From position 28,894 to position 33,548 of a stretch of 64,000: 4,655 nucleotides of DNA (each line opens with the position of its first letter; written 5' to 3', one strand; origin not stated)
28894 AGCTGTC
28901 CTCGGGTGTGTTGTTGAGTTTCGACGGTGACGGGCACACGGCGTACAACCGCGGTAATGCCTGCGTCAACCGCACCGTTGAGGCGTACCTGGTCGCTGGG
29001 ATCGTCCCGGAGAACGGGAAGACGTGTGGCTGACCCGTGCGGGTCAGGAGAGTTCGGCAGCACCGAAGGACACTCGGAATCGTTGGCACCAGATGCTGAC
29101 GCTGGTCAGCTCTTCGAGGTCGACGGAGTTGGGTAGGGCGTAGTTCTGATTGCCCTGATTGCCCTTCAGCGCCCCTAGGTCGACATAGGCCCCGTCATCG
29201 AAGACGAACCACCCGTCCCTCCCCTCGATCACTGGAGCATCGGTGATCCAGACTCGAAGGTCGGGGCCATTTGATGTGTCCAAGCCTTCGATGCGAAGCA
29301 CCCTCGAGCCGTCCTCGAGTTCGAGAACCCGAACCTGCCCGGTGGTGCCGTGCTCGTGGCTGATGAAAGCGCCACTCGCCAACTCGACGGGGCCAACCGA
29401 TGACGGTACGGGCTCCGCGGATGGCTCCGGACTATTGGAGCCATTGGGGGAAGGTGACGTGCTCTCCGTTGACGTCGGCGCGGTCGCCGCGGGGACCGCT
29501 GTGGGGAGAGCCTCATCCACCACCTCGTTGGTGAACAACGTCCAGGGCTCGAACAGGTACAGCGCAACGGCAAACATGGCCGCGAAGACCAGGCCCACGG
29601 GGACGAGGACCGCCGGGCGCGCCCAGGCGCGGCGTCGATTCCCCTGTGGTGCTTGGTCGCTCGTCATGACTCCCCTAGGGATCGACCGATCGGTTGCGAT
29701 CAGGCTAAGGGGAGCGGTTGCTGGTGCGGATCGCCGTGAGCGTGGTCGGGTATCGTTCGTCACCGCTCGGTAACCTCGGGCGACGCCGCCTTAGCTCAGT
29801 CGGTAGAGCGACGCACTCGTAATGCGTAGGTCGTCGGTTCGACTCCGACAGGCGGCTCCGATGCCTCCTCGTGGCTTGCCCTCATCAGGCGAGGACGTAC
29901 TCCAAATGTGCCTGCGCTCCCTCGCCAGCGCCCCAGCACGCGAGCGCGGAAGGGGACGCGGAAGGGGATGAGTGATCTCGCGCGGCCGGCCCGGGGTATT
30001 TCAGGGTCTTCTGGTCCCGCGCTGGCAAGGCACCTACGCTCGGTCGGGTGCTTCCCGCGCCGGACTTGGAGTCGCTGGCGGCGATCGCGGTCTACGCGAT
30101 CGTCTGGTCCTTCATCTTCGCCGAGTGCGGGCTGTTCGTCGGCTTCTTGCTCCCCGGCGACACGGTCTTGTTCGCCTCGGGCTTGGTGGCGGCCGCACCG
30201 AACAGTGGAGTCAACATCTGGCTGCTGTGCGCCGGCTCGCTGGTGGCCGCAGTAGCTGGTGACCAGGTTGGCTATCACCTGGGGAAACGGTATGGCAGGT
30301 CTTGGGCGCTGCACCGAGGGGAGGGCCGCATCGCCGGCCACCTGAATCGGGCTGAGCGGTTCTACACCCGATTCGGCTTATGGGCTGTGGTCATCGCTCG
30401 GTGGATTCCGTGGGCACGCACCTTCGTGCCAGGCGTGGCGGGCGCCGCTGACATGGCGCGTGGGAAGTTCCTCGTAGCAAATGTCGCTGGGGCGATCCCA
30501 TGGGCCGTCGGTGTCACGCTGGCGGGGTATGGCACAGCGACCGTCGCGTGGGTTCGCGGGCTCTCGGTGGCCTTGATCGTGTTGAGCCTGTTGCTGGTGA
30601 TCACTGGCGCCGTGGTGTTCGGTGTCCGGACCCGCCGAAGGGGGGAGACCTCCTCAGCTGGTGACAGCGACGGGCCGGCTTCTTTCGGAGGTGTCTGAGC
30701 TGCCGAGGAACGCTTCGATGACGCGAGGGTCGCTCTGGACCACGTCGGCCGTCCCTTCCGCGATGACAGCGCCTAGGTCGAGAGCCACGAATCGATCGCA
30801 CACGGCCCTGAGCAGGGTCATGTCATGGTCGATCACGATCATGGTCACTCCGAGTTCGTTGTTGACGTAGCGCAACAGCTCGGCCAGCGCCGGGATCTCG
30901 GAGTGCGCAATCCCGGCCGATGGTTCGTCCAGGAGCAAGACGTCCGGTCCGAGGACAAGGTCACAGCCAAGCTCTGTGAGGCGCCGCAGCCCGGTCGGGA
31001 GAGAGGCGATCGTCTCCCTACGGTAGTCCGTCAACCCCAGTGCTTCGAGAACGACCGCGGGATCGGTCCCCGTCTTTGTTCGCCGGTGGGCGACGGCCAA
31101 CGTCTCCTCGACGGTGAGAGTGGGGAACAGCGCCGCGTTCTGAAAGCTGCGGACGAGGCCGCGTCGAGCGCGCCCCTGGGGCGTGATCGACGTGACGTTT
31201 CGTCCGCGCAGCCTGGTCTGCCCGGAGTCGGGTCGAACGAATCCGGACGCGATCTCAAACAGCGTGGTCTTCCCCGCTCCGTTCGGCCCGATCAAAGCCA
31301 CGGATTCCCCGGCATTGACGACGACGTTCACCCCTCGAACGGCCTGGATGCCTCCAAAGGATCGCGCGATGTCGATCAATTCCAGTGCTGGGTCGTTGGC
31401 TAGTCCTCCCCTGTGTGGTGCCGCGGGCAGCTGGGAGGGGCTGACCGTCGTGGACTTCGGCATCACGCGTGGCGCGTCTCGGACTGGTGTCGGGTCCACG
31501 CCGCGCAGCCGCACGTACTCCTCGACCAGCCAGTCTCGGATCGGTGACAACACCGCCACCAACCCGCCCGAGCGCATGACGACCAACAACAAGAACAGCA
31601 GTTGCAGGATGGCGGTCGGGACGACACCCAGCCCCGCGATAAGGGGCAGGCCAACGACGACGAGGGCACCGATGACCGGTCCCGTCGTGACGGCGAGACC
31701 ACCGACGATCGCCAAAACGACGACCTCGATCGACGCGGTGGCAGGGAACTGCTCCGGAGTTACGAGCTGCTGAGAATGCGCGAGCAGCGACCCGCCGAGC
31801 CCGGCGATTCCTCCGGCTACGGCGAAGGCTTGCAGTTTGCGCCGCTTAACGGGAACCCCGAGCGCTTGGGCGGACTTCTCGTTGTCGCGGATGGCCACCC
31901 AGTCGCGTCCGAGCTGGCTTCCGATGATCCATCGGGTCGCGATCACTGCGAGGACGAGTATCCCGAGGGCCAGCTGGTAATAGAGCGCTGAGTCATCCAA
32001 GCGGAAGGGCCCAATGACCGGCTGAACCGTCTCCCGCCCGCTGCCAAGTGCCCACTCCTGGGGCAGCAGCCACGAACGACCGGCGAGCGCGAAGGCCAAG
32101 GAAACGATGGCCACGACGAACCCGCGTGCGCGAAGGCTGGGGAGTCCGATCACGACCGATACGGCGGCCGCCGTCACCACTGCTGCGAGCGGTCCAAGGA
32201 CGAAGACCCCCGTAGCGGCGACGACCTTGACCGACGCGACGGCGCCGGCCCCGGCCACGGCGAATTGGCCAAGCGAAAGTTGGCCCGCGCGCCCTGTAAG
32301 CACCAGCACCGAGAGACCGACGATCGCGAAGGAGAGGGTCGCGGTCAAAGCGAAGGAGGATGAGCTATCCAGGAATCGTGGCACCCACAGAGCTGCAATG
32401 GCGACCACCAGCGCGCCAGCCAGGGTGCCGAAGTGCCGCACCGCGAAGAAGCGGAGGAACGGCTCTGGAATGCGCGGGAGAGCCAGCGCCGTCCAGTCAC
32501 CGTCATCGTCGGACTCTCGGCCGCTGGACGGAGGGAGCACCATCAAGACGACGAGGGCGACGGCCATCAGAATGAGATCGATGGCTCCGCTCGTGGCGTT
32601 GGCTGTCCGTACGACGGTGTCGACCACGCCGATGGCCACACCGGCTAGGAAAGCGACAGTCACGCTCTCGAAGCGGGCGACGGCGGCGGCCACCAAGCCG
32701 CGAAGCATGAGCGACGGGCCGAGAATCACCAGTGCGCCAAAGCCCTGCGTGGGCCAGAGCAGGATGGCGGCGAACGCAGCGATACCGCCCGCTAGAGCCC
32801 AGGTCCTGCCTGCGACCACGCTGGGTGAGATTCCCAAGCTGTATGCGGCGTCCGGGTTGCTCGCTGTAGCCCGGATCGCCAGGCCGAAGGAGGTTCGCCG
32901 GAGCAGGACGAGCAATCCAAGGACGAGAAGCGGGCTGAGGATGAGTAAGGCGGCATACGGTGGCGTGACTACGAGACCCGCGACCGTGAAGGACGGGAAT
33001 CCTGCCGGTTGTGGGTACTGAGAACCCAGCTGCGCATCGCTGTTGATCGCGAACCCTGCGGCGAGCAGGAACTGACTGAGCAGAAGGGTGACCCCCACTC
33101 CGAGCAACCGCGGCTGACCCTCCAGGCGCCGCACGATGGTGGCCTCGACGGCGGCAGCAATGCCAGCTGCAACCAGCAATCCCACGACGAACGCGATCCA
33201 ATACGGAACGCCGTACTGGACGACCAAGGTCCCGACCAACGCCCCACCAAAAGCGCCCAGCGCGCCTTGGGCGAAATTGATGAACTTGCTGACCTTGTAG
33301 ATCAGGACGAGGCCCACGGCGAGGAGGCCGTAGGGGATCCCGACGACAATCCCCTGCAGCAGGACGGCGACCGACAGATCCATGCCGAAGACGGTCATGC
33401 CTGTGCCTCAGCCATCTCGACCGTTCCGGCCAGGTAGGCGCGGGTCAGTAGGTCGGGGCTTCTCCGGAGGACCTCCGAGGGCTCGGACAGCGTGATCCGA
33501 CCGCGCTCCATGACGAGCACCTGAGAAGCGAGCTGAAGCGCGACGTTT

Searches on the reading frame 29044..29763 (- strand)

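Call 28: search_protein_families(library=ncbifam, proteins=[window:29044-29763:-], max_evalue=0.01)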
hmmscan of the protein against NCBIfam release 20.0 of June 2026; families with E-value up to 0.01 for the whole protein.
window:29044-29763:- (239 aa): 0 families

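Call 74: search_protein_families(library=pfam, proteins=[window:29044-29763:-], max_evalue=0.00001)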
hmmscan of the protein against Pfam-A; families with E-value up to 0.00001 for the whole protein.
window:29044-29763:- (239 aa): 1 family
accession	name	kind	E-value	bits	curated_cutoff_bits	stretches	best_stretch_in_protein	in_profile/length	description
PF10517.14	DM13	-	2.4e-32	112.1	25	1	133-238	2-105/105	Electron transfer DM13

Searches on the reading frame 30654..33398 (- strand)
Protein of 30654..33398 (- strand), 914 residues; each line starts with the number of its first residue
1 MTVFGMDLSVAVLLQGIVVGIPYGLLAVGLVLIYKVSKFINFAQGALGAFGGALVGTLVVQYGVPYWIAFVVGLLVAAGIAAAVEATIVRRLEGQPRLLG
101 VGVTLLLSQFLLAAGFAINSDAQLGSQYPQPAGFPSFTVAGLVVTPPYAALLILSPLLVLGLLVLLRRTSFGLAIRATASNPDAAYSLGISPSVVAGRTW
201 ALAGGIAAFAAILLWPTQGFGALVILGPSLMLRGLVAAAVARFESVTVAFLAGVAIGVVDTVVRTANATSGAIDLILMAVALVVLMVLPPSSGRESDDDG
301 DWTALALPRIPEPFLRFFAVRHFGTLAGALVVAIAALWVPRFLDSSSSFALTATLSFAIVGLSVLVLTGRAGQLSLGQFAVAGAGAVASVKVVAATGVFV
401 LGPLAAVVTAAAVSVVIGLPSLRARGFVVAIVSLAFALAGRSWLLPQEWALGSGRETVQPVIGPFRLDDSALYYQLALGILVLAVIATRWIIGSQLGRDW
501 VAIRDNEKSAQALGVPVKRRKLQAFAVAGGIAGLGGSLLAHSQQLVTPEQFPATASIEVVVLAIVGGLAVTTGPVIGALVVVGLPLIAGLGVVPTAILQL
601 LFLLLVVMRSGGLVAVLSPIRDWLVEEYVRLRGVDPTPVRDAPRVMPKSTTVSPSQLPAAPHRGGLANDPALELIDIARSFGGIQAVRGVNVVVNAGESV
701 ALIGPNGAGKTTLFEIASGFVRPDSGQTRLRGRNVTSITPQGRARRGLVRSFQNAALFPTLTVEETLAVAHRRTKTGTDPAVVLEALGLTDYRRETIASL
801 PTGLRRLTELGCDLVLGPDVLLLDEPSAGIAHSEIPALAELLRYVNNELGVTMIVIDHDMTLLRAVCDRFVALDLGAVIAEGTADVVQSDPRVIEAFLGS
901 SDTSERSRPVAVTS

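Call 74: search_protein_families(library=pfam, proteins=[window:30654-33398:-], max_evalue=0.00001)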
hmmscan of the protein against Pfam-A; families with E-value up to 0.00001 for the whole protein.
window:30654-33398:- (914 aa): 4 families
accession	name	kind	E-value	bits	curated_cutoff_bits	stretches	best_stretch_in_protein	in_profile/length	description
PF02653.21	BPD_transp_2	-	1.5e-52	178.8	26.8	2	350-606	5-265/269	Branched-chain amino acid transport system / permease component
PF00005.33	ABC_tran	-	6.6e-24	85.5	25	1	688-827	2-136/137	ABC transporter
PF12399.14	BCA_ABC_TP_C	-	3.9e-09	36.4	25.5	1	878-902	2-26/27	Branched-chain amino acid ATP-binding cassette transporter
PF13304.12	AAA_21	-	2.1e-06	28.5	27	0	700-720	2-22/304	AAA domain, putative AbiEii toxin, Type IV TA system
